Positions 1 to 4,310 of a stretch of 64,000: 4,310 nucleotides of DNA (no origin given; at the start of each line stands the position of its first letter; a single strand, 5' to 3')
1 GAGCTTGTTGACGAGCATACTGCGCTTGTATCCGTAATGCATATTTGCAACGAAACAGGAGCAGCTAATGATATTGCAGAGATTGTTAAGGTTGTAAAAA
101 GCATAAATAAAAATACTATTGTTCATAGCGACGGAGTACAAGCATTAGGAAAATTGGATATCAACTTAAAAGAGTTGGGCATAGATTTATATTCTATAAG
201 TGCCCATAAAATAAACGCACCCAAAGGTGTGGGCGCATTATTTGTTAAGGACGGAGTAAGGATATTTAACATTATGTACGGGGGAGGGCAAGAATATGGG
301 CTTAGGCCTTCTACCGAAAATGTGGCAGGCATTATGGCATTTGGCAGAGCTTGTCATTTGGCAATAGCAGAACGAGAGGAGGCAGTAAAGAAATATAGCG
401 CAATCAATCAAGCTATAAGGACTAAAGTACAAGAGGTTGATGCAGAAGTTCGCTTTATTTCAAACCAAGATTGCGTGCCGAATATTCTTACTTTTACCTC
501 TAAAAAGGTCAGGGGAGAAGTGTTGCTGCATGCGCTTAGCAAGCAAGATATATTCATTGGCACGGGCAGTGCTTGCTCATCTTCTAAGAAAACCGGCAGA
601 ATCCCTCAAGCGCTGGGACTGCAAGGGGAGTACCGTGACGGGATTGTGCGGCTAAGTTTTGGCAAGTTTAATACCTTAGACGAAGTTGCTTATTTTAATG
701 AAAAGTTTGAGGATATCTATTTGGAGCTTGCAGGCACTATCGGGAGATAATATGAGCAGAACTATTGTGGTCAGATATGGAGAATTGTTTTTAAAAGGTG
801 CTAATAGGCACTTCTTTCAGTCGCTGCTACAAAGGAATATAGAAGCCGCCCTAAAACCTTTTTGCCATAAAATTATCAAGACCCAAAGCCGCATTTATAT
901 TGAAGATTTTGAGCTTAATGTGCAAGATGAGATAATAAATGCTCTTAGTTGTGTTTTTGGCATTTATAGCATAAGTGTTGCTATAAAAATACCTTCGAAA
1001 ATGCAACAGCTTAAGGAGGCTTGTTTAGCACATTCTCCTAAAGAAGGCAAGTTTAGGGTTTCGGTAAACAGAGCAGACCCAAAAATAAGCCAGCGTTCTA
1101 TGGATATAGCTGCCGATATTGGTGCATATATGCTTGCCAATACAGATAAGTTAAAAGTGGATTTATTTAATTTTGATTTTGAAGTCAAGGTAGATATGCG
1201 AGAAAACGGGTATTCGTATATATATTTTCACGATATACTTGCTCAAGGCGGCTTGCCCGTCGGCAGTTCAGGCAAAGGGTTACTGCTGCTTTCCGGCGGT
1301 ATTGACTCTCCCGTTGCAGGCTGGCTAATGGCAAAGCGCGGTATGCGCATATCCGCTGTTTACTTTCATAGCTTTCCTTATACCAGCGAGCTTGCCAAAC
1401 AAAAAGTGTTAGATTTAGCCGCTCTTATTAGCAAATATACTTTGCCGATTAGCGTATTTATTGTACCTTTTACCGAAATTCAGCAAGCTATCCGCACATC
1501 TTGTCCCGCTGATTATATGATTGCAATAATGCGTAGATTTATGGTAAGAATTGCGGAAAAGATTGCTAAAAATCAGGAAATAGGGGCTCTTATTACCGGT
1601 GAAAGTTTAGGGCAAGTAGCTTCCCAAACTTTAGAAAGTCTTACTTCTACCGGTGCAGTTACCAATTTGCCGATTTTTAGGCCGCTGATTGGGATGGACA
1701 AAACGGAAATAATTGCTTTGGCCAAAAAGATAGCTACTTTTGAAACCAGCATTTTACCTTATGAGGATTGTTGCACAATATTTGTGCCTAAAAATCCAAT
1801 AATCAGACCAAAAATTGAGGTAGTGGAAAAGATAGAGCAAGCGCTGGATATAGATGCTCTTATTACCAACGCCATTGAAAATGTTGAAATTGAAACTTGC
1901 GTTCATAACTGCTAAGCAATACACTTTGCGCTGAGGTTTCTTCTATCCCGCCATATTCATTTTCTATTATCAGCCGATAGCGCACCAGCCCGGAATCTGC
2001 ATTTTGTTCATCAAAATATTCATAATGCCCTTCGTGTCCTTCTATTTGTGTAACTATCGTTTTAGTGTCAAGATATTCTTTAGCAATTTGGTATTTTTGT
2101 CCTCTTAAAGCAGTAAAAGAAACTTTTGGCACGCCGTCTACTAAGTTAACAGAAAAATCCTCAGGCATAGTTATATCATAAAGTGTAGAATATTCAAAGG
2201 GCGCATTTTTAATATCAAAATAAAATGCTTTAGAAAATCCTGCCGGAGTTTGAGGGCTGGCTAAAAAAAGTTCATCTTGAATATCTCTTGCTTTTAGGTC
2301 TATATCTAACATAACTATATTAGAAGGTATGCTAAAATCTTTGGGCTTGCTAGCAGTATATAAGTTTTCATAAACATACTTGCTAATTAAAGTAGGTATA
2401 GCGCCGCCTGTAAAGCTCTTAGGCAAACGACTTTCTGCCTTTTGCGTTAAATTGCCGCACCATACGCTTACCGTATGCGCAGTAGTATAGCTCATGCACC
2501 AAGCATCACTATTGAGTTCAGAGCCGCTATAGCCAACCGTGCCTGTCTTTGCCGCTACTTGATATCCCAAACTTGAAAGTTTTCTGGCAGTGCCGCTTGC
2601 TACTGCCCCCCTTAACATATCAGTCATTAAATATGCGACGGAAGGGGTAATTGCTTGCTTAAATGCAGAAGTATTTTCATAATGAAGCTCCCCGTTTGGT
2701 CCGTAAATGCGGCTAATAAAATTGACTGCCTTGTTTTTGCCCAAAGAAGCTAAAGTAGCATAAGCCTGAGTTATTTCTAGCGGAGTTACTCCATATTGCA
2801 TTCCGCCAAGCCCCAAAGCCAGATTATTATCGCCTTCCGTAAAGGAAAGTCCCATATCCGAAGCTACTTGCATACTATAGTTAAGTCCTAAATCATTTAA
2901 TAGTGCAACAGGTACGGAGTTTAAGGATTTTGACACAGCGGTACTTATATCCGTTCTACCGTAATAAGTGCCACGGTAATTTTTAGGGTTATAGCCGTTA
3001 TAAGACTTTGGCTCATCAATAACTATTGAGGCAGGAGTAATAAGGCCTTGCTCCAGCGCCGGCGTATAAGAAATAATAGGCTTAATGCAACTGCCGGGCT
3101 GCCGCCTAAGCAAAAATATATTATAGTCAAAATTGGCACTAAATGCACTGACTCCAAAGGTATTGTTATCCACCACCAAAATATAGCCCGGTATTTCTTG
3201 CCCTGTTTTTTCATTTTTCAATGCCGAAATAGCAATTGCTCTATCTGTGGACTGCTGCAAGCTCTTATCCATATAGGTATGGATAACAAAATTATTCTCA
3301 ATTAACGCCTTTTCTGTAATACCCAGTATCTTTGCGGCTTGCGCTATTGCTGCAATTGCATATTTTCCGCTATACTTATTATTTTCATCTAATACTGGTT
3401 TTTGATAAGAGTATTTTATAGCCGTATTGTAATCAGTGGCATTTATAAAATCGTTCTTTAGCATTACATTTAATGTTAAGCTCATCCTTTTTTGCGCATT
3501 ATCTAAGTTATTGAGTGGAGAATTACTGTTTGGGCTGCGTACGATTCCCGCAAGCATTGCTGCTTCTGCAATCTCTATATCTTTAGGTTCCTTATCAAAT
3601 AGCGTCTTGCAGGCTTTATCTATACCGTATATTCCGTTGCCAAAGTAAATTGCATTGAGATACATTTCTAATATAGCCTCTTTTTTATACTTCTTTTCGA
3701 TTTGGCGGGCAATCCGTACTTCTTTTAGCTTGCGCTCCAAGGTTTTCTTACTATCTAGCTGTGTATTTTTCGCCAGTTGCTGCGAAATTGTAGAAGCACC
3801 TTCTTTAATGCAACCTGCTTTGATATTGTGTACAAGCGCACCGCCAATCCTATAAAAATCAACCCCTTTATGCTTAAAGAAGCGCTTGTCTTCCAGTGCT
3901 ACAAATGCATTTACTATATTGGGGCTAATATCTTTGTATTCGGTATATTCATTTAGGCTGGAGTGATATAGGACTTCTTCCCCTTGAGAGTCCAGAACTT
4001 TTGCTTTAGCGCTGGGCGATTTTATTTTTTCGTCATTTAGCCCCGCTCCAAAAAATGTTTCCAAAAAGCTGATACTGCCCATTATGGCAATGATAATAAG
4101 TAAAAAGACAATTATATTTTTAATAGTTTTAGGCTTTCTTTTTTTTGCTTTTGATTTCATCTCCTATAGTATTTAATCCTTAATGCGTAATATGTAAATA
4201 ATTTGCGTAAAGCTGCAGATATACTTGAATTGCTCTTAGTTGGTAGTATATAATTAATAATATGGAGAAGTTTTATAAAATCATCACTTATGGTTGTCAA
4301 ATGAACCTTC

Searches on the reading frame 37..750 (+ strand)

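Call 78: search_protein_families(library=pfam, proteins=[window:37-750:+], max_evalue=0.00001)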
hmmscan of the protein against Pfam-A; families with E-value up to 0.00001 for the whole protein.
window:37-750:+ (237 aa): 1 family
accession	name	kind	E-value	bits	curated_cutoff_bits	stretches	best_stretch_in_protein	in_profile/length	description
PF00266.25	Aminotran_5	-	6.8e-34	117.9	21.5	1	1-220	146-371/371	Aminotransferase class-V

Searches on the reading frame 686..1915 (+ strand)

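Call 78: search_protein_families(library=pfam, proteins=[window:686-1915:+], max_evalue=0.00001)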
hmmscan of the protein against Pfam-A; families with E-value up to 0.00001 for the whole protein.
window:686-1915:+ (409 aa): 4 families
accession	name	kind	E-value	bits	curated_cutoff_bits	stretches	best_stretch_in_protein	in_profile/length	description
PF02568.20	ThiI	-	8.9e-70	234.7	20.5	1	193-388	1-196/197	Thiamine biosynthesis protein (ThiI)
PF22025.1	ThiI_fer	-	1e-20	74.4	25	1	27-97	2-72/72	ThiI ferredoxin-like domain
PF02926.22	THUMP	-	2.1e-07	31.7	20.6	1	116-174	19-77/84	THUMP domain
PF06508.19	QueC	-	5.6e-06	26.4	22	0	199-350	3-174/210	Queuosine biosynthesis protein QueC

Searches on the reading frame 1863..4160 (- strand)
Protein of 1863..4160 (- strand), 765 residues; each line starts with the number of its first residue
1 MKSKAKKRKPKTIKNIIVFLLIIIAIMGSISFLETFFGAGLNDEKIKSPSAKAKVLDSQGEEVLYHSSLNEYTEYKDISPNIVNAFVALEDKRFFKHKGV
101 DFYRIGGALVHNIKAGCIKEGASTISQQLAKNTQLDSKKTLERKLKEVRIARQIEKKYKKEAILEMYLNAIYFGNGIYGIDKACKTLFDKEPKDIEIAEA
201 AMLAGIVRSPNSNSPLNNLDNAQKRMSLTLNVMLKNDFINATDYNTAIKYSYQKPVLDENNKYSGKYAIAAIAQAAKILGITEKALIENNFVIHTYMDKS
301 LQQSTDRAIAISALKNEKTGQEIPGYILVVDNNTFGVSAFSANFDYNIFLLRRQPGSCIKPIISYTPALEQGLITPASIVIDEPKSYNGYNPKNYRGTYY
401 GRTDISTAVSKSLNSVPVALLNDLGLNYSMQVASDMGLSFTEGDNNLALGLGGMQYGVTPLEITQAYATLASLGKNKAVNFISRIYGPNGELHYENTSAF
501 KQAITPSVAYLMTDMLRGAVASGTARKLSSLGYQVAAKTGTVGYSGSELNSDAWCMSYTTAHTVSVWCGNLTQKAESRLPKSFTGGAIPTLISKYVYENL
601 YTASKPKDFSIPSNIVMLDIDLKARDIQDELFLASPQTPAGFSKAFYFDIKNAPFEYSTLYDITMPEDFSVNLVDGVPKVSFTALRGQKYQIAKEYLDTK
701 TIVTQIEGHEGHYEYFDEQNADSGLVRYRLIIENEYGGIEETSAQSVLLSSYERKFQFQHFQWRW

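Call 78: search_protein_families(library=pfam, proteins=[window:1863-4160:-], max_evalue=0.00001)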
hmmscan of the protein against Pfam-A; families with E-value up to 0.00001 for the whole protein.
window:1863-4160:- (765 aa): 2 families
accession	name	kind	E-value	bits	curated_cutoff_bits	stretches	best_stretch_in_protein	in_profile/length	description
PF00912.28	Transgly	-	8.4e-60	201.7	27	1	67-233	11-177/178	Transglycosylase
PF00905.27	Transpeptidase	-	8.8e-26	91.2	22.1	1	326-571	2-278/299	Penicillin binding protein transpeptidase domain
